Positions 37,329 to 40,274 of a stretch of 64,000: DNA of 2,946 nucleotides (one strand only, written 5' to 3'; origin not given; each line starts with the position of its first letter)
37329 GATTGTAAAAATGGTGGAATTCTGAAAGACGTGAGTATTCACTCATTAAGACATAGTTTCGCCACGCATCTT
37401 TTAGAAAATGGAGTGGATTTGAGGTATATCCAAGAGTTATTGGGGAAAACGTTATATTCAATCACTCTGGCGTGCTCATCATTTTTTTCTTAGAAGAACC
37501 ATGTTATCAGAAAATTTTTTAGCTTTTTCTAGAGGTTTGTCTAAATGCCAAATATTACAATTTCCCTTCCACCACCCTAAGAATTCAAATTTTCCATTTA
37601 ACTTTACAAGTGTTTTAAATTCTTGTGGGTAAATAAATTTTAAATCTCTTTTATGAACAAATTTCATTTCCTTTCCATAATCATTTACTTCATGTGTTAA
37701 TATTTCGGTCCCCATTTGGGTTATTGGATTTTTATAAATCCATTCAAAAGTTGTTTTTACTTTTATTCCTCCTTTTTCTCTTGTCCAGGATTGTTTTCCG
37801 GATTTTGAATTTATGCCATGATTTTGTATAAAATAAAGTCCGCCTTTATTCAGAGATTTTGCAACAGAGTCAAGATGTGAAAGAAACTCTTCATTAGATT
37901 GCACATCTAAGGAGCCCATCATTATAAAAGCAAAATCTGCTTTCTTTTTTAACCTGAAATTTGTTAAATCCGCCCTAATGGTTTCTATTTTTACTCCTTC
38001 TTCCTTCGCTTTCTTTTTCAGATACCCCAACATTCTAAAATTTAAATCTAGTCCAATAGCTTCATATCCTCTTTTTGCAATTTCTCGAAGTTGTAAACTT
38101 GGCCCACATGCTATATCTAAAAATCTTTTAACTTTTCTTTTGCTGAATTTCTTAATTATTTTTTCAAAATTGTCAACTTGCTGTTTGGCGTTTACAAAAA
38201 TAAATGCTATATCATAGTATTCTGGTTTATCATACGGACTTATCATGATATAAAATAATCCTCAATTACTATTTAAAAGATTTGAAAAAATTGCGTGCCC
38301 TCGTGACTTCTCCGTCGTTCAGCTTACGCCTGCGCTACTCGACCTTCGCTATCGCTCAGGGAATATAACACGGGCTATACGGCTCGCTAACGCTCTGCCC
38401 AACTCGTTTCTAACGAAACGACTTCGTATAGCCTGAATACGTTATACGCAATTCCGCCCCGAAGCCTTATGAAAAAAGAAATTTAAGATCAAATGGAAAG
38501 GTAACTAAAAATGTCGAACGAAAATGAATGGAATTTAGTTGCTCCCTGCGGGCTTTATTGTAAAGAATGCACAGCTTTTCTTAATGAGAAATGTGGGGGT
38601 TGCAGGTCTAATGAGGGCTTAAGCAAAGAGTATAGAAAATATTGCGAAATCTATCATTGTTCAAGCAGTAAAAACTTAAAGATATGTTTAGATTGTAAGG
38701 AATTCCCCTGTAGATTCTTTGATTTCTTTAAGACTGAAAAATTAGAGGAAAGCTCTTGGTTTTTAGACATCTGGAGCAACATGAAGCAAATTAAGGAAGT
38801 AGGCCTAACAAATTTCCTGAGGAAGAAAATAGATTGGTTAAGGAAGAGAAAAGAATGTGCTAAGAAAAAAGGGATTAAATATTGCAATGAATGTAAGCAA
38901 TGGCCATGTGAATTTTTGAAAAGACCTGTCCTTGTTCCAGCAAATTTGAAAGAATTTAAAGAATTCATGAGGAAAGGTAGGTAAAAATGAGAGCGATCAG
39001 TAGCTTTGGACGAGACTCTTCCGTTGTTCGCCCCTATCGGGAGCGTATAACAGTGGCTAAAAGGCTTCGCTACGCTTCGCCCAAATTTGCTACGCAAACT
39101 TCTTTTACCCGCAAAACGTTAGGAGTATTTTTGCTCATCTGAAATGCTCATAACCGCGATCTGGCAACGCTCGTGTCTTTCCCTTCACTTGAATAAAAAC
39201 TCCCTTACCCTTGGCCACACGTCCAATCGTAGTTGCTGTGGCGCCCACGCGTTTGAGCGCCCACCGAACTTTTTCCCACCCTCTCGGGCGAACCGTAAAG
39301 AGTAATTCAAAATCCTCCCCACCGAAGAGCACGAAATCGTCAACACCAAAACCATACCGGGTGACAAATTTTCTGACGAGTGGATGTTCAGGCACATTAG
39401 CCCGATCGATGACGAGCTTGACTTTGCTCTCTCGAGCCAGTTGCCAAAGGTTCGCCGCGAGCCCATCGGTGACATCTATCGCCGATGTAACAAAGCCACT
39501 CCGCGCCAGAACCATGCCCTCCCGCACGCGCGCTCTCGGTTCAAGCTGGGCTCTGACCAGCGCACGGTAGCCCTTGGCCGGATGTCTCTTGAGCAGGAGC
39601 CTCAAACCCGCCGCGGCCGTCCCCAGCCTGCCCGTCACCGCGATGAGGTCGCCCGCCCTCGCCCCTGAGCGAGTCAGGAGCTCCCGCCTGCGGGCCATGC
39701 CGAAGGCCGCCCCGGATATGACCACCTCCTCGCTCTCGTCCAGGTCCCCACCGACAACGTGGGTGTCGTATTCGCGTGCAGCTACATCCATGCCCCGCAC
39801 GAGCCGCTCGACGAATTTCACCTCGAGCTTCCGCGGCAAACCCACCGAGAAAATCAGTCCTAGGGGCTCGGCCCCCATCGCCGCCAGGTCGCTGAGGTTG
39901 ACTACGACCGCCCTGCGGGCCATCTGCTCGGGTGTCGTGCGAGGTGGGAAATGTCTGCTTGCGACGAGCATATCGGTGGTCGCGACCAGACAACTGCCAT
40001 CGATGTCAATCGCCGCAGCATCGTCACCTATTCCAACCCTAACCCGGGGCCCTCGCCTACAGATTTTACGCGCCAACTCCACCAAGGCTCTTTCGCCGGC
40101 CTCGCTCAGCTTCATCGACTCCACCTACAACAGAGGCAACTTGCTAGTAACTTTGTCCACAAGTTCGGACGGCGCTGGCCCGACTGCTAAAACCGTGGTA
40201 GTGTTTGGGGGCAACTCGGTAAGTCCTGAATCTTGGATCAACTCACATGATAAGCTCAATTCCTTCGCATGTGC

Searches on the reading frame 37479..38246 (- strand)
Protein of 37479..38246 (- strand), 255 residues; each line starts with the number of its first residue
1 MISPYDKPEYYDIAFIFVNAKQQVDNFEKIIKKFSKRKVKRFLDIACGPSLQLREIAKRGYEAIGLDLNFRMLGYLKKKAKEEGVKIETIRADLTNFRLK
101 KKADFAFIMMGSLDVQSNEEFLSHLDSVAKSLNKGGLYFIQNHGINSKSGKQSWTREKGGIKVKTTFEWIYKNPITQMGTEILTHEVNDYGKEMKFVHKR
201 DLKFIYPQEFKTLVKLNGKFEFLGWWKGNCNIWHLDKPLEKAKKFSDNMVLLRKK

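Call 71: search_protein_families(library=pfam, proteins=[window:37479-38246:-], max_evalue=0.001)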
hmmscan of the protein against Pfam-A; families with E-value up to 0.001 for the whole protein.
window:37479-38246:- (255 aa): 6 families
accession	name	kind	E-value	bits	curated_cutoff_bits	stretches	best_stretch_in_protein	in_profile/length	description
PF13649.12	Methyltransf_25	-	1.8e-13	51.4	27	1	43-136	2-97/97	Methyltransferase domain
PF08241.18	Methyltransf_11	-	1.3e-09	39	21.2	1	43-139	1-94/95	Methyltransferase domain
PF13489.12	Methyltransf_23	-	5.4e-06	26.7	27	1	29-148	11-124/164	Methyltransferase domain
PF13847.12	Methyltransf_31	-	1.3e-05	25.3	27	1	38-144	3-113/145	Methyltransferase domain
PF01209.24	Ubie_methyltran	-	4e-05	23.5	20.1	1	28-136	37-147/233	ubiE/COQ5 methyltransferase family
PF02353.26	CMAS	-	0.00035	20.4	27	1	22-197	46-211/273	Mycolic acid cyclopropane synthetase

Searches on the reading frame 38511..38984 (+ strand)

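Call 71: search_protein_families(library=pfam, proteins=[window:38511-38984:+], max_evalue=0.001)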
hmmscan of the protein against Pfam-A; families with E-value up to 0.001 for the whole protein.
window:38511-38984:+ (157 aa): 1 family
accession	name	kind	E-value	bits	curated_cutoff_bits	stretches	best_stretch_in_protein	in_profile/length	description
PF12675.12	DUF3795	-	7.2e-16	58.9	22.6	2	10-69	2-80/83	Protein of unknown function (DUF3795)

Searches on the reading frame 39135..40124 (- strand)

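Call 71: search_protein_families(library=pfam, proteins=[window:39135-40124:-], max_evalue=0.001)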
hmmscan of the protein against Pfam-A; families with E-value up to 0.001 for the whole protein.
window:39135-40124:- (329 aa): 2 families
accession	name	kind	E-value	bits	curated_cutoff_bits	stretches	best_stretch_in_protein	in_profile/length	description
PF00586.29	AIRS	-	9.3e-29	100.5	24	1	33-143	1-111/112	AIR synthase related protein, N-terminal domain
PF02769.27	AIRS_C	-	2.3e-09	38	23.1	1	156-314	1-156/156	AIR synthase related protein, C-terminal domain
